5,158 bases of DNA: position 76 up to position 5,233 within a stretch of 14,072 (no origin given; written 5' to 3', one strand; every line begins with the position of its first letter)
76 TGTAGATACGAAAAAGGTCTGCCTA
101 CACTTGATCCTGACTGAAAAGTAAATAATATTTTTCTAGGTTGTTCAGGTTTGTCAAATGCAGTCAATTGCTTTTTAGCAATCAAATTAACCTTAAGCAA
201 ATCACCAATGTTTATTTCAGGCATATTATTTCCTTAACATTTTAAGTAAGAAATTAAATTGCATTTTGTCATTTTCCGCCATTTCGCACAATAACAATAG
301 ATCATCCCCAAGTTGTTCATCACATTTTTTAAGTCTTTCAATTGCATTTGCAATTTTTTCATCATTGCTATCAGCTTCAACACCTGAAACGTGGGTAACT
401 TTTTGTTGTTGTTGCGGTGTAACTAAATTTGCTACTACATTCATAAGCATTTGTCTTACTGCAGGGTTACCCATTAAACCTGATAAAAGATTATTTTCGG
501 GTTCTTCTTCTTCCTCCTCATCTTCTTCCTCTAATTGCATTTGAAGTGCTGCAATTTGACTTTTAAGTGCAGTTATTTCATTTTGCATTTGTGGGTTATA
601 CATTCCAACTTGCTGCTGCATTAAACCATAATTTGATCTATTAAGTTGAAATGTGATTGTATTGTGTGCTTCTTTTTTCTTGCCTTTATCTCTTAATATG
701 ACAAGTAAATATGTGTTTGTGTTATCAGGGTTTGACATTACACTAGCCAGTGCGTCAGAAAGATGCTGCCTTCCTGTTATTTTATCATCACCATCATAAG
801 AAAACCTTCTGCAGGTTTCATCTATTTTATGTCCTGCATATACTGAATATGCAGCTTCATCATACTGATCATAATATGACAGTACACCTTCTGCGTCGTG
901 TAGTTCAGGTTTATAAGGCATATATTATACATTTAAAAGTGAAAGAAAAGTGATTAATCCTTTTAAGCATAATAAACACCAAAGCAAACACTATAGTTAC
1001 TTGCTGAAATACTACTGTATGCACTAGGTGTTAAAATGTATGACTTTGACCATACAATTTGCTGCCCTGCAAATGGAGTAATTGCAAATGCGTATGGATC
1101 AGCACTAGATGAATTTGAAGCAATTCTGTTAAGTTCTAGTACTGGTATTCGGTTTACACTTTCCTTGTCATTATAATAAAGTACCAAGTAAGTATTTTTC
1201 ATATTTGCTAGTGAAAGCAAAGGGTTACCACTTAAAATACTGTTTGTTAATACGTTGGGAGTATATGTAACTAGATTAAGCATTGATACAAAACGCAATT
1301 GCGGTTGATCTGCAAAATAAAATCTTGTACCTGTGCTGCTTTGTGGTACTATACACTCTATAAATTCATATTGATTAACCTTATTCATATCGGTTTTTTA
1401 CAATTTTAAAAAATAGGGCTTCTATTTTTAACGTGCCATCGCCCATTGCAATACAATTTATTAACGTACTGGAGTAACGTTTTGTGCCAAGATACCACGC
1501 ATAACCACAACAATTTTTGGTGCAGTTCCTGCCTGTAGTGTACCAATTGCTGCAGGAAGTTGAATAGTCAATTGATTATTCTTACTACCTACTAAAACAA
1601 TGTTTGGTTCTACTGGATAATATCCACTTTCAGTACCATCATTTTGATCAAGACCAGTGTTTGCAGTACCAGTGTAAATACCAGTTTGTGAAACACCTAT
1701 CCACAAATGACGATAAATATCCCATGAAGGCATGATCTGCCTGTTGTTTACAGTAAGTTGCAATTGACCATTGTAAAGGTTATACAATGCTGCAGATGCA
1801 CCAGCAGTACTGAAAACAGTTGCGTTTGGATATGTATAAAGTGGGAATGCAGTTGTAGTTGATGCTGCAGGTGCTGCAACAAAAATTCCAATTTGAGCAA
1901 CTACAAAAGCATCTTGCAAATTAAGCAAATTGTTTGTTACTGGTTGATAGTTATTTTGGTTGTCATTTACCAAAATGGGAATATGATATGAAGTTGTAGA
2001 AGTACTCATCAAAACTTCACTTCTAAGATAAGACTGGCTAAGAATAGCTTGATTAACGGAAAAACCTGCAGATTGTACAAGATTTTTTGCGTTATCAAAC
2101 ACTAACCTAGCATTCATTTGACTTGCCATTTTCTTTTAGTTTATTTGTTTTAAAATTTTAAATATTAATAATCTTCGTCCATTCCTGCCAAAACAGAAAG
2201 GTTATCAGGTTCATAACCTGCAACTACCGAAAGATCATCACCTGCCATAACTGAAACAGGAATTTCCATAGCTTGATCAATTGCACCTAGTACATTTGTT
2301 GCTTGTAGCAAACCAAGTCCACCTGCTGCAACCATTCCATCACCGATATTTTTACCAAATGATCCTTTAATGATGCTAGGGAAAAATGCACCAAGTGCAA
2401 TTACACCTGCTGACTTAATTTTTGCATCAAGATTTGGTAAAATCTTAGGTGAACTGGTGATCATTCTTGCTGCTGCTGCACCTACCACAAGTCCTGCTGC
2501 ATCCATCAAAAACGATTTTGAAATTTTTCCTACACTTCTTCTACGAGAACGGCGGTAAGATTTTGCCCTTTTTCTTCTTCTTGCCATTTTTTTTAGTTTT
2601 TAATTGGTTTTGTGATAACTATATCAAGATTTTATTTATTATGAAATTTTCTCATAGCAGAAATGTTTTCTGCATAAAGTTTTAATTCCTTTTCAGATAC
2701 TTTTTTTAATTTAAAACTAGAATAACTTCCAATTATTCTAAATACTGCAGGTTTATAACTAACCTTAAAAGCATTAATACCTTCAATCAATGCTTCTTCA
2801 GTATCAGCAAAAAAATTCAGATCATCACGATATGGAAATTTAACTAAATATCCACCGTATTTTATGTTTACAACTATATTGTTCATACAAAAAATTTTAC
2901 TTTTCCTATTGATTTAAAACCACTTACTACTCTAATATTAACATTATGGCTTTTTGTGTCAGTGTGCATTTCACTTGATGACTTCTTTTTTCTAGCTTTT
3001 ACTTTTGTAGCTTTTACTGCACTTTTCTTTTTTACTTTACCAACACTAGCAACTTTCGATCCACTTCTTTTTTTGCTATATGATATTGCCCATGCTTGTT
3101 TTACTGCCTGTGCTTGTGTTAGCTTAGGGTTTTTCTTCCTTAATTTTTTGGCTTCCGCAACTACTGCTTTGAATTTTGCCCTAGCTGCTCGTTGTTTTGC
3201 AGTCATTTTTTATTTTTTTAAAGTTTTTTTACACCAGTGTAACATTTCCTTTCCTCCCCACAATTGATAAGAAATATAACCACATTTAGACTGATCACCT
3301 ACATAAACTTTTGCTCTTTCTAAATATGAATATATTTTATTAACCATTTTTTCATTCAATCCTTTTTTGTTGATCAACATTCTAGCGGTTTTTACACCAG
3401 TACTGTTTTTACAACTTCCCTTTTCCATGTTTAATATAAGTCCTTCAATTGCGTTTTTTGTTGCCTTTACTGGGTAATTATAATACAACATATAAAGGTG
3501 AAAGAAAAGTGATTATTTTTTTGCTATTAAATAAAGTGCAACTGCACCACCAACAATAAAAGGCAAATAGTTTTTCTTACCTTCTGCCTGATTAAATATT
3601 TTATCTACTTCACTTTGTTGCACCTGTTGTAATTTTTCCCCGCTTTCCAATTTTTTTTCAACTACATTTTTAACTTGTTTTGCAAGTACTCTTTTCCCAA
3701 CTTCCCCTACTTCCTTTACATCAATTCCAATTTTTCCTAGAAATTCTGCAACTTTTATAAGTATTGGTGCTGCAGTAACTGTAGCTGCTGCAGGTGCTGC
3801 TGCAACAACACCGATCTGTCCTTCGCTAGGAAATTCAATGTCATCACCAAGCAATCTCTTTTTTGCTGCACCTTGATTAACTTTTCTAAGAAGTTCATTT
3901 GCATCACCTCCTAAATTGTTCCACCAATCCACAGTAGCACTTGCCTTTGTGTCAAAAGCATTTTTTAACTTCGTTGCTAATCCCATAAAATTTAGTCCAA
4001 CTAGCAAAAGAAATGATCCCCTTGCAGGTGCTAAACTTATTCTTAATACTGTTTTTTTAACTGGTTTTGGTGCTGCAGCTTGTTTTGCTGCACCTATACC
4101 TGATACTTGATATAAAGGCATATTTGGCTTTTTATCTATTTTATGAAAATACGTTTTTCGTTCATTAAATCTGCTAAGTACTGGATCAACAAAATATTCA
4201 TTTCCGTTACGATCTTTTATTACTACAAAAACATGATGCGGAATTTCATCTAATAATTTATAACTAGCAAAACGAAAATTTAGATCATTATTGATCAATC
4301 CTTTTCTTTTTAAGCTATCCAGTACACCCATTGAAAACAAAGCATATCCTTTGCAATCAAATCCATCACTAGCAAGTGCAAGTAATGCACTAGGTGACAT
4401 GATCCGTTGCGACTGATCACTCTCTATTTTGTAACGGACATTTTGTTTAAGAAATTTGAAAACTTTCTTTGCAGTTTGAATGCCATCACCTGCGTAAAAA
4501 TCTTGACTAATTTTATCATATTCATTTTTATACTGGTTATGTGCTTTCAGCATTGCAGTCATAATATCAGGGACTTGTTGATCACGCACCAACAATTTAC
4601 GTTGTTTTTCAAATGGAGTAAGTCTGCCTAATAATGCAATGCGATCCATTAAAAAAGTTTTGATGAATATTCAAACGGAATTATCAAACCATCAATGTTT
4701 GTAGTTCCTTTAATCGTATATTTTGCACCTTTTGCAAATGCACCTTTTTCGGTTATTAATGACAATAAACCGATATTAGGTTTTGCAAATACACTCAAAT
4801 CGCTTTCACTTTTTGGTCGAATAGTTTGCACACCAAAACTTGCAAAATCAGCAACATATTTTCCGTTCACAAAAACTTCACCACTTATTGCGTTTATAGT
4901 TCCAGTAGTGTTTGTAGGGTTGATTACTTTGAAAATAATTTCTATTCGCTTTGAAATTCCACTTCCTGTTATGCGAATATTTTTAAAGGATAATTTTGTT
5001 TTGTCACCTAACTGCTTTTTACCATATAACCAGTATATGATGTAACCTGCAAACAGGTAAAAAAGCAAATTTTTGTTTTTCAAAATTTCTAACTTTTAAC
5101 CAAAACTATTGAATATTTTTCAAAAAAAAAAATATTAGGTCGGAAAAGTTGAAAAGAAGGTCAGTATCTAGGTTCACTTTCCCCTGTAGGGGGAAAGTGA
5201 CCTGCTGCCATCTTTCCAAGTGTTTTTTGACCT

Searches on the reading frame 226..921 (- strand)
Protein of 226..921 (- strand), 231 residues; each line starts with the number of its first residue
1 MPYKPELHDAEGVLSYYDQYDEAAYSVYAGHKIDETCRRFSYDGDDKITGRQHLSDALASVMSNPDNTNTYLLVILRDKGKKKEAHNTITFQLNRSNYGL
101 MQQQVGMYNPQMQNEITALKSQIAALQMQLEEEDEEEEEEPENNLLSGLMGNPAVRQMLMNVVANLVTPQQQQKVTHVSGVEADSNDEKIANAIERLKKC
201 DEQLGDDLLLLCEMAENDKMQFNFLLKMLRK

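Call 10: search_protein_families(library=pfam, proteins=[window:226-921:-], max_evalue=0.1)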
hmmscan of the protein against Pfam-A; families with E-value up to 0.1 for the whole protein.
window:226-921:- (231 aa): 4 families
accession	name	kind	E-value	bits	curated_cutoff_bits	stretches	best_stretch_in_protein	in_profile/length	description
PF07445.17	PriC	-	0.0091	16.3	23.3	1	84-203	47-162/174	Primosomal replication protein priC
PF24958.1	DUF7765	-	0.01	16.3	27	1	145-210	4-67/102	Domain of unknown function (DUF7765)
PF14362.11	DUF4407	-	0.071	12.8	31.3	1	111-203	138-224/297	Domain of unknown function (DUF4407)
PF10884.14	DUF2683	-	0.094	13.4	27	0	109-141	7-38/66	Protein of unknown function (DUF2683)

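Call 11: search_protein_families(library=phrogs, proteins=[window:226-921:-], max_evalue=0.01)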
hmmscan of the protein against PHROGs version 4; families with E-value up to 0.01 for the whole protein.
window:226-921:- (231 aa): 1 family
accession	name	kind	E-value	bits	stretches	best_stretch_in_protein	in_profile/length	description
phrog_124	-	DNA, RNA and nucleotide metabolism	0.00019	21.9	1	1-216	182-361/382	Sak4-like ssDNA annealing protein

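Call 103: search_protein_families(library=ncbifam, proteins=[window:226-921:-], max_evalue=0.05)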
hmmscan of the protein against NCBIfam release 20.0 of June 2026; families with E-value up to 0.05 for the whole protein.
window:226-921:- (231 aa): 2 families
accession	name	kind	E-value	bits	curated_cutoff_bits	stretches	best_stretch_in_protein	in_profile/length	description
TIGR02791.1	VirB5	equivalog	0.014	15.2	132.25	1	111-184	38-111/220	P-type DNA transfer protein VirB5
NF041479.2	spor_membprot_YtrI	equivalog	0.029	14.3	125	0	97-139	33-75/166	sporulation membrane protein YtrI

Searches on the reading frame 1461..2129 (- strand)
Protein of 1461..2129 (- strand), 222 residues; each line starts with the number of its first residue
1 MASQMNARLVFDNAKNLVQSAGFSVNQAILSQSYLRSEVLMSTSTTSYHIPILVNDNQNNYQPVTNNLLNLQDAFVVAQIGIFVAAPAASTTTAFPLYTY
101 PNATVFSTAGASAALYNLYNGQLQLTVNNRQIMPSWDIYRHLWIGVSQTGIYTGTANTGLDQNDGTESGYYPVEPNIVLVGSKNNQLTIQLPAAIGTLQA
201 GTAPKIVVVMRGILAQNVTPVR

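Call 10: search_protein_families(library=pfam, proteins=[window:1461-2129:-], max_evalue=0.1)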
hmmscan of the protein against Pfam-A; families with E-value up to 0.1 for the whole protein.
window:1461-2129:- (222 aa): 0 families

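Call 11: search_protein_families(library=phrogs, proteins=[window:1461-2129:-], max_evalue=0.01)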
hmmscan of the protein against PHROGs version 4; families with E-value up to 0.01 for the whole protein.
window:1461-2129:- (222 aa): 0 families

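Call 25: search_dna_similar(query=window:1461-2129:-, collection=phages, mode=protein, max_evalue=0.01)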
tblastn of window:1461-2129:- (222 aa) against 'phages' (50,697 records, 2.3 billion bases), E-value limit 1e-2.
No match.

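Call 54: find_homologous_proteins(query=window:1461-2129:-, max_evalue=0.001)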
Query window:1461-2129:- (222 aa): 1523 proteins with E <= 0.001 among 1974 candidates; the best 120 are listed.
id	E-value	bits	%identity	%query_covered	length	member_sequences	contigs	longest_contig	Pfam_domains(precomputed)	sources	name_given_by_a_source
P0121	1.1e-131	455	95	100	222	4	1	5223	-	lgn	-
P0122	1.4e-123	428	89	100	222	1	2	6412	-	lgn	-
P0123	1.7e-99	349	74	100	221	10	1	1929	-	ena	-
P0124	2.0e-99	349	73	100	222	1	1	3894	-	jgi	-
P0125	5.2e-99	348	73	100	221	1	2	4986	-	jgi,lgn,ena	-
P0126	8.7e-99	347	73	100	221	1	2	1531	-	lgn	-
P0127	1.1e-98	347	73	100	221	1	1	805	-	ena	-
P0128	1.2e-98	347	73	100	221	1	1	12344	-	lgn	-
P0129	2.0e-98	346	72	100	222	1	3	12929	-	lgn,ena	-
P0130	4.3e-98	345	73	100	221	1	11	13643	-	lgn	-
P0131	4.5e-98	345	74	99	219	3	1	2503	-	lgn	-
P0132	5.4e-98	345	71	100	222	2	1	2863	-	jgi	-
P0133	1.5e-97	343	73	100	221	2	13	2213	-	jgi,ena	-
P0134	3.7e-97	342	73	100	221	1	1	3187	-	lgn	-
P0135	3.7e-97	342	70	100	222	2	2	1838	-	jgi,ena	jgi:hypothetical protein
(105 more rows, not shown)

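Call 65: predict_structure(alignment_id=A4)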
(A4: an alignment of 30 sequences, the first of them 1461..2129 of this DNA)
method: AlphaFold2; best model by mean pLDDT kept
length: 222 residues; sequences in the alignment: 30
mean_pLDDT: 66.4   pTM: 0.68
mean pLDDT of the five models: 66.4, 66.1, 63.8, 62.7, 56.6
residues with pLDDT >= 90: 0; 70-90: 107; 50-70: 90; < 50: 25
segments of 3 or more residues with pLDDT < 50: 145-166
pLDDT, mean of each block of 10 residues (from residue 1): 60 79 75 80 79 71 71 79 65 56 56 62 73 63 47 39 46 71 74 64 73 80 62
secondary structure, 60 per line:
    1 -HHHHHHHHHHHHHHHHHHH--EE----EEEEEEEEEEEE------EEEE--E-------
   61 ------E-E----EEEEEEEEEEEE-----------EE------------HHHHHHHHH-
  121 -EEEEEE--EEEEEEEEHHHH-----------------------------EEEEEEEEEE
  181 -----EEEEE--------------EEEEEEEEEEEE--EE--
elements in order: H2-20 E29-40 E47-50 E74-85 H111-119 E122-127 E130-137 H138-141 E171-180 E186-190 E205-216

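Call 68: fold_search(model_id=the predicted structure, library=pdb)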
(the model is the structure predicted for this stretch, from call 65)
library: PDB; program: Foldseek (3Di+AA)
matches with E <= 10: 987; with E <= 0.001: 0
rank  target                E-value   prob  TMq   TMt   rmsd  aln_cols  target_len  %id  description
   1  6oj0_Z                1.9e-03  0.91  0.29  0.34  11.0       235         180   10  Cryo-EM reconstruction of Sulfolobus polyhedral virus 1 (SPV1) (released 2019-10-02)
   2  6ojn_A                2.6e-03  0.63  0.25  0.15  15.2       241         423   10  Comparative Model of SGIV Major Coat Protein (MCP) Trimer Based on Cryo-EM Map (released 2019-06-12)
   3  8h2i_bD               6.9e-03  0.84  0.31  0.19   9.9       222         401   12  Near-atomic structure of five-fold averaged PBCV-1 capsid (released 2022-11-16)
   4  6e2z_A1               8.7e-03  0.33  0.22  0.24  15.2       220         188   10  Mechanism of cellular recognition by PCV2 (released 2018-12-26)
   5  7ebz_B                9.2e-03  0.28  0.22  0.21  15.9       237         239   14  EV-D68 in complex with 2H12 Fab (state S1) (released 2021-03-31)
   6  6rpl                  9.7e-03  0.23  0.20  0.22  15.3       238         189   10  Expanded bat circovirus with DNA VLP (released 2020-11-25)
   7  6wdt_B                1.2e-02  0.28  0.22  0.21  16.3       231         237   15  Enterovirus D68 in complex with human monoclonal antibody EV68-228 (released 2020-07-15)
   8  5mm2_C                1.2e-02  0.51  0.25  0.23  11.9       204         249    8  nora virus structure (released 2017-12-20)
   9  6oj0_A                1.5e-02  0.89  0.35  0.41   8.2       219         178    9  Cryo-EM reconstruction of Sulfolobus polyhedral virus 1 (SPV1) (released 2019-10-02)
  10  6rpk                  1.5e-02  0.23  0.21  0.22  15.6       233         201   11  non-expanded bat circovirus with DNA VLP (released 2020-11-25)
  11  6cv1_C                1.9e-02  0.30  0.25  0.24  15.8       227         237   14  CryoEM structure of human enterovirus D68 full particle (after incubation with heparin-derived hexasaccharide) (released 2019-07-24)
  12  9f4b_F1               2.4e-02  0.38  0.22  0.13  14.4       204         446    5  Pre-assembled baseplate cup of Klebsiella phage KP1 variant vB_Kpn_Lilla1 (released 2025-05-14)
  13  8hif_H1               2.6e-02  0.54  0.31  0.18  11.3       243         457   10  One asymmetric unit of Singapore grouper iridovirus capsid (released 2023-04-19)
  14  8hif_C1               2.9e-02  0.51  0.27  0.15  11.2       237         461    9  One asymmetric unit of Singapore grouper iridovirus capsid (released 2023-04-19)
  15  7eel_H                3.1e-02  0.89  0.31  0.44   8.2       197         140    9  Cyanophage Pam1 capsid asymmetric unit (released 2021-10-20)
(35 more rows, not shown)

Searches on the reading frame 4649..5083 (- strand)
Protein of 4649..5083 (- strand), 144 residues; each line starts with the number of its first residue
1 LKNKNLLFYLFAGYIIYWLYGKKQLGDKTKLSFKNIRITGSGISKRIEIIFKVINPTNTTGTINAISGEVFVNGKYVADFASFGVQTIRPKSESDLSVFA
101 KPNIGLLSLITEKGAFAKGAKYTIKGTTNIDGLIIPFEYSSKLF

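Call 10: search_protein_families(library=pfam, proteins=[window:4649-5083:-], max_evalue=0.1)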
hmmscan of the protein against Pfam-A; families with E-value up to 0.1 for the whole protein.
window:4649-5083:- (144 aa): 1 family
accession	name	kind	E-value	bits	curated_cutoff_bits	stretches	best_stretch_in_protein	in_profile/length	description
PF03168.19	LEA_2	-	0.00037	21.3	25.4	1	52-134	3-86/98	Late embryogenesis abundant protein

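Call 11: search_protein_families(library=phrogs, proteins=[window:4649-5083:-], max_evalue=0.01)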
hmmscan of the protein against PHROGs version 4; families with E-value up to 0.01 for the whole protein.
window:4649-5083:- (144 aa): 0 families
